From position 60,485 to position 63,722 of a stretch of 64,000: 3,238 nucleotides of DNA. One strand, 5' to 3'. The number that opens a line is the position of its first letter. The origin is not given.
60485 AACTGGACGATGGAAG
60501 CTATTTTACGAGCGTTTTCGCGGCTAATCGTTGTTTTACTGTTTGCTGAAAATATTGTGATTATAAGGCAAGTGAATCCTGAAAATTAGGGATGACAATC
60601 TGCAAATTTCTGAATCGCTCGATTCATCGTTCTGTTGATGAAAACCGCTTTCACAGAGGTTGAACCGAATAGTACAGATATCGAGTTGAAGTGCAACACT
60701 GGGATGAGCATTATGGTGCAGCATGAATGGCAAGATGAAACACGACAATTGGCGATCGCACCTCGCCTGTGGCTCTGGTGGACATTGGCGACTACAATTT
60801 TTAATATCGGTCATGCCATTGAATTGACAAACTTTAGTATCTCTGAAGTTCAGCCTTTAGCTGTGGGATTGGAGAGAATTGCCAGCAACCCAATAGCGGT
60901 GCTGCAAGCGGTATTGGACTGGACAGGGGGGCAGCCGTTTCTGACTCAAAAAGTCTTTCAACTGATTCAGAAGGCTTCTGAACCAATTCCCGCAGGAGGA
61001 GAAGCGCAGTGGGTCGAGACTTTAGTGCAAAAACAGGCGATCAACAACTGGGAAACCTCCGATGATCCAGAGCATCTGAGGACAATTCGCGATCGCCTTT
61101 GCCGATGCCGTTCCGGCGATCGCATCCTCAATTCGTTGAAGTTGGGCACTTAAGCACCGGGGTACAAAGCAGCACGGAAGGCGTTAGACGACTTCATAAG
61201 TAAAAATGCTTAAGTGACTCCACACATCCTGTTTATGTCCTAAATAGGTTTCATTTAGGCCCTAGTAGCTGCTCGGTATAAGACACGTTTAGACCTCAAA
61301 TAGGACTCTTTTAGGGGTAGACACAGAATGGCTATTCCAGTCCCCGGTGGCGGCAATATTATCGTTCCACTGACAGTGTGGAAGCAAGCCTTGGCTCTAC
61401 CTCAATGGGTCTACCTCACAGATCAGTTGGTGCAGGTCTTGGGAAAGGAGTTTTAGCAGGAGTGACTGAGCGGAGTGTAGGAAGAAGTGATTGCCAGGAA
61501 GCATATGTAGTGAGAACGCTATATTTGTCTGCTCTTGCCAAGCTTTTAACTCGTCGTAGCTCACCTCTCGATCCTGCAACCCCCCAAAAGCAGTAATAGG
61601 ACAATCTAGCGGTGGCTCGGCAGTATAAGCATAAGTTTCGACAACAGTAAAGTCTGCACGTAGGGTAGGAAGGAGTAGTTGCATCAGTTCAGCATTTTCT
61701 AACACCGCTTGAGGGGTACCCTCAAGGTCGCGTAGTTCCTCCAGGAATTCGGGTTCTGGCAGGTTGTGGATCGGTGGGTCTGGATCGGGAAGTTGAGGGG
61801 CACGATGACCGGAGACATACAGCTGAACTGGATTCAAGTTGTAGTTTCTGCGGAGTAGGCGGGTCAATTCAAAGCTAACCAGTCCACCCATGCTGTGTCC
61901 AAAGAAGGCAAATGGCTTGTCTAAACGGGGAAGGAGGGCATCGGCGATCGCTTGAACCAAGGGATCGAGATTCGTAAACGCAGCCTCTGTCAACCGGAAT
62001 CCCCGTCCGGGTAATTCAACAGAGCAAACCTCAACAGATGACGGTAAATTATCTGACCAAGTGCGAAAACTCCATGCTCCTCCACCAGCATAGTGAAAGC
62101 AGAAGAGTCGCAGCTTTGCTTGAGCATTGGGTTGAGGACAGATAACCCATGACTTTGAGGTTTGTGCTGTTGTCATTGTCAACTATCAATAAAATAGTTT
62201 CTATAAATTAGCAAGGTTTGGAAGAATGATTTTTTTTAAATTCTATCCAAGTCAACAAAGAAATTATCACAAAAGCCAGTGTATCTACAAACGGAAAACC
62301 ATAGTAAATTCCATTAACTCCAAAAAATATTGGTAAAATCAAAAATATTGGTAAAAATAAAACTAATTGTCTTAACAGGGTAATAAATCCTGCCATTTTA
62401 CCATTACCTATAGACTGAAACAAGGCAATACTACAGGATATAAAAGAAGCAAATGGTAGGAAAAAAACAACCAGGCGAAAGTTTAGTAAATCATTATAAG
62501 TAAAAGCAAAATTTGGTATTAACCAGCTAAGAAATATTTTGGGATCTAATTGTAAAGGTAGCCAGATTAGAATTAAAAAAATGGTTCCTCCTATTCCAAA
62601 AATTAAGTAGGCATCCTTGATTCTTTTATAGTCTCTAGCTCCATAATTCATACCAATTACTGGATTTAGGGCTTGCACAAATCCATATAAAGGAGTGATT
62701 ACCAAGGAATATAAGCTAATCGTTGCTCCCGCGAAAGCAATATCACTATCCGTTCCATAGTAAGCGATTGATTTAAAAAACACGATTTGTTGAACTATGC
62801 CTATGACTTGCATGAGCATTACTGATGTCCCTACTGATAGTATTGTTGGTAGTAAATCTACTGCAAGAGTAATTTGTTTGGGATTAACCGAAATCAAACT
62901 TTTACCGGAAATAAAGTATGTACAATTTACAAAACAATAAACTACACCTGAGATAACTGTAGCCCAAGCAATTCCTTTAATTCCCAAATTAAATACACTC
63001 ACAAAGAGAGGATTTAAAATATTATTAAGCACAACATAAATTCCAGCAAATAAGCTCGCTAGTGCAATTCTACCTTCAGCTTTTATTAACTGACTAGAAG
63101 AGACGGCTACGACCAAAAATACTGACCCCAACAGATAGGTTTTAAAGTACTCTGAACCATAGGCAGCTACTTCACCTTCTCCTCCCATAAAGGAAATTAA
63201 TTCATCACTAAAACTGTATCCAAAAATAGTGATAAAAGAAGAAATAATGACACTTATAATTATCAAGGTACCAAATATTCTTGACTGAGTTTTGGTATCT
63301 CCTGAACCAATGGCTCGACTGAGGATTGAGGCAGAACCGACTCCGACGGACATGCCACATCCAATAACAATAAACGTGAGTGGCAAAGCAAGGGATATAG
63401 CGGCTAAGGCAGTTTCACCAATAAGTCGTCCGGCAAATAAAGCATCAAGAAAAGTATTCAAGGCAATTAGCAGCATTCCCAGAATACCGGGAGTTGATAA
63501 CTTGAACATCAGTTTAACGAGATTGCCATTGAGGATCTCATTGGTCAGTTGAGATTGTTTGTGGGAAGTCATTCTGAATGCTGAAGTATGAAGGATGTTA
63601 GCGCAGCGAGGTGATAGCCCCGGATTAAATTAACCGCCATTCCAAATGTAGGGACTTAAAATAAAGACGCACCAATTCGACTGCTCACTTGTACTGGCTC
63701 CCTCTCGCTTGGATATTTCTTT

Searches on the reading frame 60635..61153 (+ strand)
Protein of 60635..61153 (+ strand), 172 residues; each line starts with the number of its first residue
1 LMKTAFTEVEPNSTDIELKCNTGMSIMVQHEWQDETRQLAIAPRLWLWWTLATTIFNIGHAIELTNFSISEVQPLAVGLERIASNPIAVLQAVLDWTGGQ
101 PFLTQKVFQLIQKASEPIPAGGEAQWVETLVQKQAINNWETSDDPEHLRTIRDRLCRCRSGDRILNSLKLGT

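Call 6: search_protein_families(library=pfam, proteins=[window:60635-61153:+], max_evalue=0.01)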
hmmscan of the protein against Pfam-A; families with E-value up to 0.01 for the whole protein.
window:60635-61153:+ (172 aa): 1 family
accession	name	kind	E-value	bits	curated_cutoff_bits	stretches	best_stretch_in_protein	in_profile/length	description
PF14516.12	AAA_35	-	2.3e-05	23.8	27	1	51-114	185-246/331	AAA-like domain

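Call 53: search_protein_families(library=padloc, proteins=[window:60635-61153:+], max_evalue=0.001)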
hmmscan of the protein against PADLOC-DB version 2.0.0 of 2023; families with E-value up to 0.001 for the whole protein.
window:60635-61153:+ (172 aa): 0 families

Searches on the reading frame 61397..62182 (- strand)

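Call 14: search_protein_families(library=pfam, proteins=[window:61397-62182:-], max_evalue=0.001)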
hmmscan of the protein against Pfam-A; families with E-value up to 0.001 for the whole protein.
window:61397-62182:- (261 aa): 2 families
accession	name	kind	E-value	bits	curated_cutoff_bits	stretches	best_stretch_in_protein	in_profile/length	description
PF00975.26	Thioesterase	-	1.5e-53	182.8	26.4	1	25-239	2-215/226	Thioesterase domain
PF12697.13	Abhydrolase_6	-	4.9e-10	40.9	26.3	1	33-236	6-208/217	Alpha/beta hydrolase family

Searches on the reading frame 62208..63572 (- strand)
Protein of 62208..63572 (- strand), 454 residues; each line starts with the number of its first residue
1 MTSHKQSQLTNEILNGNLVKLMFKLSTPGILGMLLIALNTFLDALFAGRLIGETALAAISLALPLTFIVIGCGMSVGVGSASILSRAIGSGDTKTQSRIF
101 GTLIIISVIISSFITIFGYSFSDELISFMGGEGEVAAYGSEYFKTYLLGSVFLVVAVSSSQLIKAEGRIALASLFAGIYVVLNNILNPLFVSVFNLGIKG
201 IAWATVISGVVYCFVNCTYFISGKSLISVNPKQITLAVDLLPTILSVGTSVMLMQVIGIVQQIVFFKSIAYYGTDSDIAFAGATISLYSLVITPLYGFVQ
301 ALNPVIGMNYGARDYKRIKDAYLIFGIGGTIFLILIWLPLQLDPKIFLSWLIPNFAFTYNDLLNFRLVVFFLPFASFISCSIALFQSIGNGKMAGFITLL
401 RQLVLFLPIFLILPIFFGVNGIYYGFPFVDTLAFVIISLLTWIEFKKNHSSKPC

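Call 14: search_protein_families(library=pfam, proteins=[window:62208-63572:-], max_evalue=0.001)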
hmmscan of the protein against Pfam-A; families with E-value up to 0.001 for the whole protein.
window:62208-63572:- (454 aa): 1 family
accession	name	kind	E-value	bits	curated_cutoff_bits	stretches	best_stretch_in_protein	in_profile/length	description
PF01554.23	MatE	-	2.5e-31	109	24.9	2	28-189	1-161/161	MatE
